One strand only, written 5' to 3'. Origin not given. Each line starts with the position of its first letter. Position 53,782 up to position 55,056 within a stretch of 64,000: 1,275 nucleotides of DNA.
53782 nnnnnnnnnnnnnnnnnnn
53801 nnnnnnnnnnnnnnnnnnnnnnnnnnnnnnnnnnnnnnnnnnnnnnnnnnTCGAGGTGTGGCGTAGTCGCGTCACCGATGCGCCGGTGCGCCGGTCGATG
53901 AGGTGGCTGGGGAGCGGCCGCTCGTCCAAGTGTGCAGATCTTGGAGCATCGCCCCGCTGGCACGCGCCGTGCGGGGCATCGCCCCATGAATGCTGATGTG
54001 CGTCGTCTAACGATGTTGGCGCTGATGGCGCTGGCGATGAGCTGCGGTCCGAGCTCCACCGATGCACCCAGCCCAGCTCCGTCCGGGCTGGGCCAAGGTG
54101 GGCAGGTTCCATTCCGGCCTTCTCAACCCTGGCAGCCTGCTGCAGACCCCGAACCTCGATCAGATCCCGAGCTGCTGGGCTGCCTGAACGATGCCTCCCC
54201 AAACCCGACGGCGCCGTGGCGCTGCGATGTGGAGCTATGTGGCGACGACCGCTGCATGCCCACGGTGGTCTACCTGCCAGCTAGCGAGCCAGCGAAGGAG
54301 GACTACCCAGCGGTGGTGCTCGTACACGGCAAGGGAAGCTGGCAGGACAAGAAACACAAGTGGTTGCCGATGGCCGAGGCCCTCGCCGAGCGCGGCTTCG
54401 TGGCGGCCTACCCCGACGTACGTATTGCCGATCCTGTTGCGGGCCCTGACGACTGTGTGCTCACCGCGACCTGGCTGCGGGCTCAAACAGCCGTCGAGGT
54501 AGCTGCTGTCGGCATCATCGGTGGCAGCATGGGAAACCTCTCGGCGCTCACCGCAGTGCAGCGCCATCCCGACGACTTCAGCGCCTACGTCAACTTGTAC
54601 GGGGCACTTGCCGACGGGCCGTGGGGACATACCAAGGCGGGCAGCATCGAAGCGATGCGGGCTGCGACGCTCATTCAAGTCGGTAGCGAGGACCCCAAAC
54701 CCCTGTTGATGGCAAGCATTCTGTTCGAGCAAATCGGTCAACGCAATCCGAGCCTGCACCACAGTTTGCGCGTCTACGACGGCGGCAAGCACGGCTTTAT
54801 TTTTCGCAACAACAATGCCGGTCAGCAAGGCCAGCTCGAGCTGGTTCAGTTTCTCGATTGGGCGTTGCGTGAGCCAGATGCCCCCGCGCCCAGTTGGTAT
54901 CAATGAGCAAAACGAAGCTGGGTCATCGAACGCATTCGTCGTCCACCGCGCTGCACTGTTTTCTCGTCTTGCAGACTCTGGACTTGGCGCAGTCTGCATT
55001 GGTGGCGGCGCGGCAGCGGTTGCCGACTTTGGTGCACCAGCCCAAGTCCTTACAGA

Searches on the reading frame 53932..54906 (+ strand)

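Call 8: search_protein_families(library=pfam, proteins=[window:53932-54906:+], max_evalue=0.01)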
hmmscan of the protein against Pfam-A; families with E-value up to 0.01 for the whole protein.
window:53932-54906:+ (324 aa): 6 families
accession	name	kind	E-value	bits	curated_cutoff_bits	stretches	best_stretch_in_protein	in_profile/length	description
PF00326.27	Peptidase_S9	-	4.6e-08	33.2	22.6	1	173-224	46-97/213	Prolyl oligopeptidase family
PF00756.26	Esterase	-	1.2e-07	32.2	22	1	181-255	105-181/251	Putative esterase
PF01738.24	DLH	-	1.4e-07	31.8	21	1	178-295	84-194/217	Dienelactone hydrolase family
PF20434.5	BD-FAE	-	2.3e-05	24.5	26.8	1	113-218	3-117/215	BD-FAE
PF12146.15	Hydrolase_4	-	0.00093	19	27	0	192-220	77-105/239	Serine aminopeptidase, S33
PF00561.26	Abhydrolase_1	-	0.0041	17.2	25.8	0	126-224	1-102/245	alpha/beta hydrolase fold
